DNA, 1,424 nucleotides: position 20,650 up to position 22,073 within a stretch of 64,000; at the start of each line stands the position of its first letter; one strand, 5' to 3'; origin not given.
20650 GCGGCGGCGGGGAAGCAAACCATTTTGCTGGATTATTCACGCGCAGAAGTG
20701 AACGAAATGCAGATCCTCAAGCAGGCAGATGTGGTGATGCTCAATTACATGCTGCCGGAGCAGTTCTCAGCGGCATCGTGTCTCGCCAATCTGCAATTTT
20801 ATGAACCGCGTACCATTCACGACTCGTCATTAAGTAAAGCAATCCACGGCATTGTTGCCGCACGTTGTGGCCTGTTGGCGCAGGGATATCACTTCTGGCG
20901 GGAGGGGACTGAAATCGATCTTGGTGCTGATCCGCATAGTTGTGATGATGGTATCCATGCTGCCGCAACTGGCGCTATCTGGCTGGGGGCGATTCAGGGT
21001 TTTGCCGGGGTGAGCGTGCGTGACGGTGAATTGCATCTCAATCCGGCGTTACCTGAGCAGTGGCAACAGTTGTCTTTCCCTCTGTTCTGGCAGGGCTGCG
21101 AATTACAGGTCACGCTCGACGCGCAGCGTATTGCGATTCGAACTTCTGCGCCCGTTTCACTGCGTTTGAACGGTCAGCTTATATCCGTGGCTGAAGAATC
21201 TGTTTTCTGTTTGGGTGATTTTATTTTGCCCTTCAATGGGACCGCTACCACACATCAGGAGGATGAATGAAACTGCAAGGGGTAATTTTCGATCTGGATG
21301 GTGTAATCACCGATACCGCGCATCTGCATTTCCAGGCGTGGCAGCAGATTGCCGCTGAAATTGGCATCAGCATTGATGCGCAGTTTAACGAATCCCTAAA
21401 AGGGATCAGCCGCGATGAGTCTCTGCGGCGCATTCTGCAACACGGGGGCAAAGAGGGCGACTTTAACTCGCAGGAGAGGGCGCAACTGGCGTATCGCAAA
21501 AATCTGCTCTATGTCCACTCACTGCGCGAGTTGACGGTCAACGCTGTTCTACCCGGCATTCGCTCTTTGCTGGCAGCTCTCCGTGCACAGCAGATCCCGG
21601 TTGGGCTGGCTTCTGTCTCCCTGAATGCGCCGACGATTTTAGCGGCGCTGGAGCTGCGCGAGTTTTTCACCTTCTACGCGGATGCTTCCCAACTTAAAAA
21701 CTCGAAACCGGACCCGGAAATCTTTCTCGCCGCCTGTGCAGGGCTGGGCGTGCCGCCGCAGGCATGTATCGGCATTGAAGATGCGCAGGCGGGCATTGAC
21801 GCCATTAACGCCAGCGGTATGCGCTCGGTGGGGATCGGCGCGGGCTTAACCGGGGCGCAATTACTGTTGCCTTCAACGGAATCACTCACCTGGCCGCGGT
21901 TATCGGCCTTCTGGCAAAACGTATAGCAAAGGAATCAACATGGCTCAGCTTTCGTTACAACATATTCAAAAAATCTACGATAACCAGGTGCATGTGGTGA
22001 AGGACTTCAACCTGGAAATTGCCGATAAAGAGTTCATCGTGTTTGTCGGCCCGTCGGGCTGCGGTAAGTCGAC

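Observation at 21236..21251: Second copy of the 16-bp motif inside the 3' end of ycjT, upstream of ycjU: possible internal operator/promoter splitting the cluster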

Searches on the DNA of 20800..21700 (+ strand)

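Call 6: search_dna_similar(query=window:20800-21700:+, collection=ecoli_genomes, mode=near, max_rows=10, rows=spread)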
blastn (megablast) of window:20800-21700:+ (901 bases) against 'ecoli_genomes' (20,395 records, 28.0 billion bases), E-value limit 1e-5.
Records with a match: 4990; places in all: 4996; records where one place covers at least 80% of the query: 4971.
Genomes with a match: 4990 of 5426; with a place that covers at least 80% of the query: 4971. Places per genome that has any: lowest 1, median 1, highest 2. On chromosomes: 4990 places; on plasmids: 6.
Best place of each record, by identity: >=99% 81; 95-99% 3569; 90-95% 1340.
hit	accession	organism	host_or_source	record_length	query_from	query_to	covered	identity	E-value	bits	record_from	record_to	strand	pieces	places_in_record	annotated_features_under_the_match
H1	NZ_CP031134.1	Escherichia coli strain CFSAN064035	biological fluid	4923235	1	901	100%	100.0%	0e+0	1664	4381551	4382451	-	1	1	ycjT: kojibiose phosphorylase | pgmB: beta-phosphoglucomutase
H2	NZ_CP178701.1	Escherichia coli strain VTB97448v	Chicken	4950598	1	901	100%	98.2%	0e+0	1576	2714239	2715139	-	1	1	ycjT: kojibiose phosphorylase | pgmB: beta-phosphoglucomutase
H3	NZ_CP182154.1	Escherichia coli strain CUWW11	wastewater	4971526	1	901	100%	98.1%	0e+0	1570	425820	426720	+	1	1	ycjT: kojibiose phosphorylase | pgmB: beta-phosphoglucomutase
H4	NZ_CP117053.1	Escherichia coli strain MLI106K4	Homo sapiens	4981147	1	901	100%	97.9%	0e+0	1559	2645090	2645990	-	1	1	ycjT: kojibiose phosphorylase | pgmB: beta-phosphoglucomutase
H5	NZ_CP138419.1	Escherichia coli strain 30EVA2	Homo sapiens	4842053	1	901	100%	97.9%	0e+0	1559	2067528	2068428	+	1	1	ycjT: kojibiose phosphorylase | pgmB: beta-phosphoglucomutase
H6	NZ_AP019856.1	Escherichia coli O8:H8 strain 16F5M1D1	Homo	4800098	1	901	100%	97.8%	0e+0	1554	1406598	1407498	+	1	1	ycjT: kojibiose phosphorylase | pgmB: beta-phosphoglucomutase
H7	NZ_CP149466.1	Escherichia coli strain 2024CK-1897675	Homo sapiens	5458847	1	901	100%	96.2%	0e+0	1476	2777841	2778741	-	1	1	ycjT: kojibiose phosphorylase | pgmB: beta-phosphoglucomutase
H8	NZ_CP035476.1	Escherichia coli strain U12A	Homo sapiens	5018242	1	901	100%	93.9%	0e+0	1360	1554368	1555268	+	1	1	ycjT: kojibiose phosphorylase | pgmB: beta-phosphoglucomutase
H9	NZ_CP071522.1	Escherichia coli strain UPEC129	Homo sapiens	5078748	1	901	100%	93.6%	0e+0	1343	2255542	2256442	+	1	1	ycjT: kojibiose phosphorylase | pgmB: beta-phosphoglucomutase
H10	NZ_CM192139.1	Escherichia coli strain Ec-U7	Homo sapiens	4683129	754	901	16%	97.3%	3e-63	252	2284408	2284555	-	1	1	HAD-IA family hydrolase | ycjR: 3-dehydro-D-guloside 4-epimerase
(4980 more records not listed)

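Call 10: get_annotated_region(hit=H1, flank=14000)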
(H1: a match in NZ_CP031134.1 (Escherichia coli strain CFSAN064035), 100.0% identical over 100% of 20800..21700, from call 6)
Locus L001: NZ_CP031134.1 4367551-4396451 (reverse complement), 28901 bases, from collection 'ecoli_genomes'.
description: Escherichia coli strain CFSAN064035 chromosome, complete genome
organism: Escherichia coli strain CFSAN064035 (NCBI taxid 562)
replicon: chromosome; assembly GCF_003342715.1
host: -; source: biological fluid; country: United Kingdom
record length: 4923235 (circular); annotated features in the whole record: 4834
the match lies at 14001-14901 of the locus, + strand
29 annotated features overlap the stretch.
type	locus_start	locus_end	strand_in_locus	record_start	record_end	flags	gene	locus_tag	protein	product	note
CDS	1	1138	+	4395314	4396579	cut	puuE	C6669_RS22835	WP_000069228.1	4-aminobutyrate transaminase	-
CDS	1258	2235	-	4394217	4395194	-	pspF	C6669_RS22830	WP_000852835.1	phage shock protein operon transcriptional activator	-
CDS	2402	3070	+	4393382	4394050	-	pspA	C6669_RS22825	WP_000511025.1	phage shock protein PspA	-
CDS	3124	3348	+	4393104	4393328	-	pspB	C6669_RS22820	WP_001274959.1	envelope stress response membrane protein PspB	-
CDS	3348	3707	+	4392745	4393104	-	pspC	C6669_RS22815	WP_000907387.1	envelope stress response membrane protein PspC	-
CDS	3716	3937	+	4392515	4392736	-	pspD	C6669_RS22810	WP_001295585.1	phage shock protein PspD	-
CDS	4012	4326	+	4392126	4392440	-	pspE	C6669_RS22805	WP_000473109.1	thiosulfate sulfurtransferase PspE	-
CDS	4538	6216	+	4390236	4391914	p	ycjM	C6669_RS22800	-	glucosylglycerate phosphorylase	frameshifted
CDS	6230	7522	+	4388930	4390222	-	ycjN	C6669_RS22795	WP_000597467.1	ABC transporter substrate-binding protein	-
CDS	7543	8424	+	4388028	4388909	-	ycjO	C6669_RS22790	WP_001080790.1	carbohydrate ABC transporter permease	-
CDS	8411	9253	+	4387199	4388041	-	ycjP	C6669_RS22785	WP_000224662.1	carbohydrate ABC transporter permease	-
CDS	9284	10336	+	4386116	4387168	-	ycjQ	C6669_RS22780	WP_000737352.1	zinc-dependent alcohol dehydrogenase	-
CDS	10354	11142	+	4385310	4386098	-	ycjR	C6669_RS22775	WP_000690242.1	sugar phosphate isomerase/epimerase family protein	-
CDS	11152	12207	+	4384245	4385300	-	ycjS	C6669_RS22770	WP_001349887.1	Gfo/Idh/MocA family protein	-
CDS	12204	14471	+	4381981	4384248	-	ycjT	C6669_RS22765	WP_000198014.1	kojibiose phosphorylase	-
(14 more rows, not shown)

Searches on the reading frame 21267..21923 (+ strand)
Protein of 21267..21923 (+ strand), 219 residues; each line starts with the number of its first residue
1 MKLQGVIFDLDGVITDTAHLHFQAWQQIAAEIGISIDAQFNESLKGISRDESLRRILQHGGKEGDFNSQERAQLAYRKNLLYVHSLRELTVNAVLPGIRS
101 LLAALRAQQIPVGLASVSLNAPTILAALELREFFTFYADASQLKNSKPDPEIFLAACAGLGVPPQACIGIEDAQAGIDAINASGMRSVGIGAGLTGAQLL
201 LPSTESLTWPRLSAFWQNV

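Call 21: find_related_loci(query=window:21267-21923:+, collection=genome_contigs, flank=10000)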
Query window:21267-21923:+ (219 aa) in genome_contigs; peptide patterns used: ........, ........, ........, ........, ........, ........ (x = any residue, [..] = any of these).
97 stretches matched a pattern; 8 encode a relative of the query (tblastn E <= 1e-3); 8 distinct loci.
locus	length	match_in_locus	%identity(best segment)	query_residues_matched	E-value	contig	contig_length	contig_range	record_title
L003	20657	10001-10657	97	1-219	9e-141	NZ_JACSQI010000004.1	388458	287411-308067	Escherichia whittamii strain Sa2BVA5 NODE_4_length_388458_cov_7.964772, whole genome shotgun sequence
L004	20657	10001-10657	96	1-219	4e-140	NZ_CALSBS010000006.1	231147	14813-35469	Pseudocitrobacter vendiensis strain CPO20170097T, whole genome shotgun sequence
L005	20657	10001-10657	95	1-219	7e-140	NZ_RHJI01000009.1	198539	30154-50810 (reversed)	Escherichia sp. E1V33 1V33_9_consensus, whole genome shotgun sequence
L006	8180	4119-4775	96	1-219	3e-139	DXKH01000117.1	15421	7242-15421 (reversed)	MAG TPA_asm: Citrobacter sp. isolate HRGM_Genome_0066 HRGM_Genome_0066_117, whole genome shotgun sequence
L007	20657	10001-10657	95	1-219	6e-139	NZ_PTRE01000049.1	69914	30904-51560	Escherichia sp. MOD1-EC7003 MOD1-EC7003_49_length_69914_cov_109, whole genome shotgun sequence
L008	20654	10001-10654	75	1-218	2e-111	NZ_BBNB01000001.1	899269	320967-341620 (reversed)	Citrobacter sedlakii NBRC 105722, whole genome shotgun sequence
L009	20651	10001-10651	72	1-217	2e-102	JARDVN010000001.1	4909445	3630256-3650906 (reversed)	Citrobacter amalonaticus strain AUH_CA_2023_1 contig_2, whole genome shotgun sequence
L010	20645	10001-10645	72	4-218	4e-101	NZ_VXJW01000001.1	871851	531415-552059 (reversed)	Salmonella enterica subsp. arizonae strain CCUG 6322T contig_0000001, whole genome shotgun sequence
